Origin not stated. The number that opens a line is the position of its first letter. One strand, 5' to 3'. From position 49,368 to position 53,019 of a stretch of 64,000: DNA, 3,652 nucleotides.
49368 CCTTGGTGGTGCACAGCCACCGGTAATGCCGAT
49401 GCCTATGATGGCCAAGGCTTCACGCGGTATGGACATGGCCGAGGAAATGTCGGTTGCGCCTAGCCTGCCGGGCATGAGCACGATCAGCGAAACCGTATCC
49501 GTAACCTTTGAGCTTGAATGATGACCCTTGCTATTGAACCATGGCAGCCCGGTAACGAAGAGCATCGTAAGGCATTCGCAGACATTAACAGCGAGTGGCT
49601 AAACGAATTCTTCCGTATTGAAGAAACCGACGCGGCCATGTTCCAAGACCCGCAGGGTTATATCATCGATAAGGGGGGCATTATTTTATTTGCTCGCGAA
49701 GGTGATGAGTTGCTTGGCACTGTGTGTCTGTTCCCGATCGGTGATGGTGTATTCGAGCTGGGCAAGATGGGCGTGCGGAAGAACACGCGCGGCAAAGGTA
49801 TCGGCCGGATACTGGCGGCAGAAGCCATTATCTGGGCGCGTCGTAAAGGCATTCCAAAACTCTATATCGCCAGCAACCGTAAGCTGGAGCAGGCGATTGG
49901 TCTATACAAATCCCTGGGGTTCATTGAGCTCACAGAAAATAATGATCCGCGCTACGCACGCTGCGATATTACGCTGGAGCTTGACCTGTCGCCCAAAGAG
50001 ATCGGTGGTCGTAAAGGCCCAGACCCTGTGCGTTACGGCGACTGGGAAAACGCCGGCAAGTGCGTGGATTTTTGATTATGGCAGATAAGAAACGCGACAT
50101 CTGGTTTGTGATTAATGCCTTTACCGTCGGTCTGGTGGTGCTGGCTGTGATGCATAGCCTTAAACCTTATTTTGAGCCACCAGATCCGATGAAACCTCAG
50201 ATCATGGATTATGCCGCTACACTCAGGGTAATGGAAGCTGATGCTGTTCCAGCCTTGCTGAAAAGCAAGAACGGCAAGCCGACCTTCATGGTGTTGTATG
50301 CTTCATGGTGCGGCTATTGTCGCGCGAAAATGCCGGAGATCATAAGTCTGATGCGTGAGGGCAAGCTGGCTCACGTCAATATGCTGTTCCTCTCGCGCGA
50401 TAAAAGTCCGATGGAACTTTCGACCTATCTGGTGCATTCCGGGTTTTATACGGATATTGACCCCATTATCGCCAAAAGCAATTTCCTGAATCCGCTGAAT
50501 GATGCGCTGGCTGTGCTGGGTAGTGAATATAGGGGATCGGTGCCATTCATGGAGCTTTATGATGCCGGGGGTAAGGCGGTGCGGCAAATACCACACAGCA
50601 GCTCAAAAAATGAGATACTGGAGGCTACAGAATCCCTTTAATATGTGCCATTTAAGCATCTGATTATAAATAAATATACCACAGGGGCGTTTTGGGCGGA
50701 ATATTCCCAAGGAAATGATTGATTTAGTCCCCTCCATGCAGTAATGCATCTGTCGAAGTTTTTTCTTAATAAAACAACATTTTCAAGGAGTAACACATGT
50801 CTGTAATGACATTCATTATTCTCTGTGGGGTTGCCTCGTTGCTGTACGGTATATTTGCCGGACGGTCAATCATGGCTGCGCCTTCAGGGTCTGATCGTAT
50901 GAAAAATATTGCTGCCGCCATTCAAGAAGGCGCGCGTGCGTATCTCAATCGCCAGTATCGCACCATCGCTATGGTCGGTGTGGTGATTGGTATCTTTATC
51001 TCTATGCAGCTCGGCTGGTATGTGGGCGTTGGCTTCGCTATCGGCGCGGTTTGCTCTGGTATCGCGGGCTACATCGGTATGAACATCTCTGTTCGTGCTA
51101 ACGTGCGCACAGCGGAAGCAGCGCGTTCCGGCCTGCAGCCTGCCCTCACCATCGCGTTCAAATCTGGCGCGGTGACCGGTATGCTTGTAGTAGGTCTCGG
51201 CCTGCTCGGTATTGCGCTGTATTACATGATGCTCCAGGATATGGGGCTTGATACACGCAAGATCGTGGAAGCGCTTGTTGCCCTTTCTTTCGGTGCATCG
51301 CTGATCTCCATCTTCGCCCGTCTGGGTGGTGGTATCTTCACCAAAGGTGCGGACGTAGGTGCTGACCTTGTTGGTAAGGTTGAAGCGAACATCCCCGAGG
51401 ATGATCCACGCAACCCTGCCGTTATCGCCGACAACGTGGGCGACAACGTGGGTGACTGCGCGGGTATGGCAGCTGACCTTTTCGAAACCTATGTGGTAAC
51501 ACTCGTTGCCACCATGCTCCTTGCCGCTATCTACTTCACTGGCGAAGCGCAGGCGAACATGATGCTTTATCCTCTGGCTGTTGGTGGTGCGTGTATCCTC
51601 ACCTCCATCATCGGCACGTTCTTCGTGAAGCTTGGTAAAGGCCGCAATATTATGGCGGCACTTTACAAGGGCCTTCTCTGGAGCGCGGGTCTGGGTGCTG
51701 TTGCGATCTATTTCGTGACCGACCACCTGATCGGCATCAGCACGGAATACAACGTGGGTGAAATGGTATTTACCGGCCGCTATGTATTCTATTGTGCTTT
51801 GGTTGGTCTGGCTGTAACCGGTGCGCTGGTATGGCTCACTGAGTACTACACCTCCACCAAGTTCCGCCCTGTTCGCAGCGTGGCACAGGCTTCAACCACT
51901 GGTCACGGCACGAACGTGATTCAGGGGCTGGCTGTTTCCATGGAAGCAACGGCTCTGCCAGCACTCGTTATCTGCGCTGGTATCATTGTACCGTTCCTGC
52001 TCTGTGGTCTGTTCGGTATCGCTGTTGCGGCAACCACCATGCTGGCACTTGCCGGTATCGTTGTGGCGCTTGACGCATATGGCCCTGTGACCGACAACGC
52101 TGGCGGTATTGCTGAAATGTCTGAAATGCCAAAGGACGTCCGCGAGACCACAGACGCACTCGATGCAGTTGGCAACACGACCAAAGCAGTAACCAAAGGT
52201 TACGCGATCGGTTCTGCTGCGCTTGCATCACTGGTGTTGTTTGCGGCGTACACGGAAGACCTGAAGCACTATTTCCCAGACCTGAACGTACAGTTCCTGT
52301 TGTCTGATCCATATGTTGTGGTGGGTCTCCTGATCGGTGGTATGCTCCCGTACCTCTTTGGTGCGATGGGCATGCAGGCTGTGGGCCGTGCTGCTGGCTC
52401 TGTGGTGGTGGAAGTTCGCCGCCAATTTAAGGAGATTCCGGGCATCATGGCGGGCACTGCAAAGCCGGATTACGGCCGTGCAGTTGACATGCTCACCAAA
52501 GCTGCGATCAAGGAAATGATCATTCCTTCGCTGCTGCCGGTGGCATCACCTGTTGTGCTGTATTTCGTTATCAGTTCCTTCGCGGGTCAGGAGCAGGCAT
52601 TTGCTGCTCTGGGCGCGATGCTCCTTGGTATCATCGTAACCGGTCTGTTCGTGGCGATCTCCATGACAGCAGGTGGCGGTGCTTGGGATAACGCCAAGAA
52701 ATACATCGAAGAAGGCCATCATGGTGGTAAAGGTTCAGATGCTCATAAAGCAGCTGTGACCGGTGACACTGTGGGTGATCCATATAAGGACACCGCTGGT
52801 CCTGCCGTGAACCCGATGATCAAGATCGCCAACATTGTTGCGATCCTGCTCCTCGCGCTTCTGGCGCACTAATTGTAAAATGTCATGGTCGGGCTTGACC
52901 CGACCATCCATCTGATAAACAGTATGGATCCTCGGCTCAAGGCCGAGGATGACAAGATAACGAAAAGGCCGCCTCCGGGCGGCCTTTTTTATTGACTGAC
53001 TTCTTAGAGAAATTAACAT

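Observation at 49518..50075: GNAT acetyltransferase fused in frame to the succinate dehydrogenase assembly factor SDHAF4/Sdh8 (DUF1674)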

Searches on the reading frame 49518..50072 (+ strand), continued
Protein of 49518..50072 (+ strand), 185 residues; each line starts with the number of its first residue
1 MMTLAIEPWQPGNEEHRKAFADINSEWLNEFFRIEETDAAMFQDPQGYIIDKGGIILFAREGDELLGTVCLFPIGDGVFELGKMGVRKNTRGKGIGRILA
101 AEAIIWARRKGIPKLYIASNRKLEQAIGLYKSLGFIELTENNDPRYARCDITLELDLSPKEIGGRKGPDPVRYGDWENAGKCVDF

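Call 41: fold_search(model_id=the predicted structure, library=pdb)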
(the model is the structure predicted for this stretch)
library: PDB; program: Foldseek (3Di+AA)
matches with E <= 10: 1383; with E <= 0.001: 861
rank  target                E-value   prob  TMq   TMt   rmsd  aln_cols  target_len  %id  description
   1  3d8p_A                9.8e-13  1.00  0.72  0.83   2.9       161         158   21  Crystal structure of acetyltransferase of GNAT family (NP_373092.1) from STAPHYLOCOCCUS AUREUS MU50 at 2.20 A resoluti (released 2008-10-28)
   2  3d8p_B                1.7e-12  1.00  0.71  0.81   3.0       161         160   19  Crystal structure of acetyltransferase of GNAT family (NP_373092.1) from STAPHYLOCOCCUS AUREUS MU50 at 2.20 A resoluti (released 2008-10-28)
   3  8iym_A                8.7e-11  1.00  0.65  0.76   3.7       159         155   24  Crystal structure of a protein acetyltransferase, HP0935 (released 2024-04-10)
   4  8iym_B                1.4e-10  1.00  0.64  0.77   3.6       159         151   24  Crystal structure of a protein acetyltransferase, HP0935 (released 2024-04-10)
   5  2q7b                  2.0e-10  1.00  0.71  0.79   2.9       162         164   19  Crystal structure of acetyltransferase (NP_689019.1) from Streptococcus agalactiae 2603 at 2.00 A resolution (released 2007-06-26)
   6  8iyo_D                2.4e-10  1.00  0.65  0.73   4.5       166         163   24  Crystal structure of a protein acetyltransferase, HP0935, acetyl-CoA bound form (released 2024-04-10)
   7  8iyo_A                3.0e-10  1.00  0.66  0.75   3.9       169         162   22  Crystal structure of a protein acetyltransferase, HP0935, acetyl-CoA bound form (released 2024-04-10)
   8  8iym_C                4.1e-10  1.00  0.62  0.74   4.2       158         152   22  Crystal structure of a protein acetyltransferase, HP0935 (released 2024-04-10)
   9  5jph_A                1.1e-09  1.00  0.64  0.81   3.4       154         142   18  Structure of a GNAT acetyltransferase SACOL1063 from Staphylococcus aureus in complex with CoA (released 2016-06-29)
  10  5jq4_B                1.2e-09  1.00  0.60  0.74   4.1       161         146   17  Structure of a GNAT acetyltransferase SACOL1063 from Staphylococcus aureus (released 2016-06-29)
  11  5jph_B                1.3e-09  1.00  0.62  0.78   3.7       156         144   17  Structure of a GNAT acetyltransferase SACOL1063 from Staphylococcus aureus in complex with CoA (released 2016-06-29)
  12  3lod                  1.6e-09  1.00  0.64  0.80   3.6       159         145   18  The crystal structure of the putative acyl-CoA N-acyltransferase from Klebsiella pneumoniae subsp.pneumoniae MGH 78578 (released 2010-03-16)
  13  1y9k_B                2.7e-09  1.00  0.59  0.69   6.3       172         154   21  IAA acetyltransferase from Bacillus cereus ATCC 14579 (released 2005-02-01)
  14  4j3g_A                2.9e-09  1.00  0.64  0.72   4.8       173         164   22  Crystal structure of Ribosomal-protein-alanine N-acetyltransferase from Brucella melitensis (released 2013-03-13)
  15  2r7h_B                2.9e-09  1.00  0.65  0.74   3.7       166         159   22  CRYSTAL STRUCTURE OF A putative acetyltransferase of the GNAT family (DDE_3044) FROM DESULFOVIBRIO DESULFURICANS SUBSP (released 2007-09-25)
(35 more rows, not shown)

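Call 44: find_encoding_contigs(protein=P0021, flank=6000, max_places=2)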
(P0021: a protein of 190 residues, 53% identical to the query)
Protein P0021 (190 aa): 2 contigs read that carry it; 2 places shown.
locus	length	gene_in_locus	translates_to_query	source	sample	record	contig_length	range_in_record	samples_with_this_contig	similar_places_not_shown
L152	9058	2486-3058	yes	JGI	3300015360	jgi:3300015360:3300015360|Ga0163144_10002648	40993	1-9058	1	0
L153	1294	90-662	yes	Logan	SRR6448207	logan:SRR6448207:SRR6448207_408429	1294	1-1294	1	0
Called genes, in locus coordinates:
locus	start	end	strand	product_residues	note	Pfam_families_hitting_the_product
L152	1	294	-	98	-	?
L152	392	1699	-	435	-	PF01029:NusB, PF01189:Methyltr_RsmB-F, PF13649:Methyltransf_25 (faint)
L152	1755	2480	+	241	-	PF04402:SIMPL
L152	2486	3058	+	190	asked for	PF24553:Rv0428c_C (weak), PF00583:Acetyltransf_1, PF13673:Acetyltransf_10, PF13508:Acetyltransf_7, PF07896:DUF1674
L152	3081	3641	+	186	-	PF00578:AhpC-TSA (faint), PF13905:Thioredoxin_8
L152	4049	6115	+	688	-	PF03030:H_PPase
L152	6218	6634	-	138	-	PF09335:VTT_dom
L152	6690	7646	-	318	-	PF01300:Sua5_yciO_yrdC, PF03481:Sua5_C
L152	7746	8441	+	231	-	PF01656:CbiA, PF02374:ArsA_ATPase, PF06564:CBP_BcsQ (faint), PF07015:VirC1, PF09140:MipZ, PF10609:ParA, PF13614:AAA_31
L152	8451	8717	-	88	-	PF01722:BolA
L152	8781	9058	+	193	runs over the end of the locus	PF00226:DnaJ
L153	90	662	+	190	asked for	PF24553:Rv0428c_C (weak), PF00583:Acetyltransf_1, PF13673:Acetyltransf_10, PF13508:Acetyltransf_7, PF07896:DUF1674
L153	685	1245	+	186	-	PF00578:AhpC-TSA (faint), PF13905:Thioredoxin_8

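Call 45: find_encoding_contigs(protein=P0019, flank=6000, max_places=2)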
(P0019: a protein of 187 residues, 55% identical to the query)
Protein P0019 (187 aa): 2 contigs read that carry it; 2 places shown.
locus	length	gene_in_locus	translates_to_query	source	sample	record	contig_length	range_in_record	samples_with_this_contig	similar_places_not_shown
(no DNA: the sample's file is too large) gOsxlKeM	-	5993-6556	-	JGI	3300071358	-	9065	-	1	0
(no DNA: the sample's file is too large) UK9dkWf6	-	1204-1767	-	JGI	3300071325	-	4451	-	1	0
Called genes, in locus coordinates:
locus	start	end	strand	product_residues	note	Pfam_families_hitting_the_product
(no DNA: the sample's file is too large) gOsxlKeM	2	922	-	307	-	?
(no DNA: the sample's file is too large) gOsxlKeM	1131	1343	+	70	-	-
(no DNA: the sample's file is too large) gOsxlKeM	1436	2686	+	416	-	PF04107:GCS2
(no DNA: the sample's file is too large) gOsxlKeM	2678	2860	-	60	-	PF03884:YacG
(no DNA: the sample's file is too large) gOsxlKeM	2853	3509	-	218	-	PF00834:Ribul_P_3_epim, PF01729:QRPTase_C (faint), PF00977:His_biosynth (faint), PF01884:PcrB (faint)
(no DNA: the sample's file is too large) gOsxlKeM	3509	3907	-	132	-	-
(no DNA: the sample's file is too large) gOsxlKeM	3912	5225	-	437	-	PF01029:NusB, PF01189:Methyltr_RsmB-F, PF13649:Methyltransf_25 (faint)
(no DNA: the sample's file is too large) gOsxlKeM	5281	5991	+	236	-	PF04402:SIMPL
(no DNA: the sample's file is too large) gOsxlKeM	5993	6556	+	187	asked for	PF24553:Rv0428c_C (weak), PF00583:Acetyltransf_1, PF13673:Acetyltransf_10, PF13508:Acetyltransf_7, PF07896:DUF1674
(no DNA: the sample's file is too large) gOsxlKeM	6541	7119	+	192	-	PF00578:AhpC-TSA (faint)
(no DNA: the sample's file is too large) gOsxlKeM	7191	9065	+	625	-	?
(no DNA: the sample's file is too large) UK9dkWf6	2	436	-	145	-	?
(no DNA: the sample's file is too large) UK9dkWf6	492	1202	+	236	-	PF04402:SIMPL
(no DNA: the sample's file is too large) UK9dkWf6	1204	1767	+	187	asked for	PF24553:Rv0428c_C (weak), PF00583:Acetyltransf_1, PF13673:Acetyltransf_10, PF13508:Acetyltransf_7, PF07896:DUF1674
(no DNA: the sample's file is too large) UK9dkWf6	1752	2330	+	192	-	PF00578:AhpC-TSA (faint)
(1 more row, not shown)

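Call 69: find_homologous_proteins(query=window:49518-50072:+, region=146-185, max_evalue=0.01)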
Query window:49518-50072:+, residues 146-185 (40 aa): 2 proteins with E <= 0.01 among 2 candidates.
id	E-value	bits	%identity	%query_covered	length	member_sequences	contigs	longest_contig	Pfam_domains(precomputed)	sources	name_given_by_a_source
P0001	3.0e-19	85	95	100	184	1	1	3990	PF07896.18,PF13508.14,PF00583.32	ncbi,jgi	jgi:putative acetyltransferase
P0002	1.1e-18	83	95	100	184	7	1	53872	PF13673.14,PF07896.18,PF13508.14,PF00583.32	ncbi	-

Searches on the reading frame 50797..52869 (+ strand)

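Call 81: search_protein_families(library=pfam, proteins=[window:50797-52869:+], max_evalue=0.00001)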
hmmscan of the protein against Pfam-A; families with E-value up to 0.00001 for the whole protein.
window:50797-52869:+ (691 aa): 1 family
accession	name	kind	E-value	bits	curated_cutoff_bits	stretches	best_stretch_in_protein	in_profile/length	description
PF03030.21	H_PPase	-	2.9e-269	895.6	29.7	1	12-685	1-645/645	Inorganic H+ pyrophosphatase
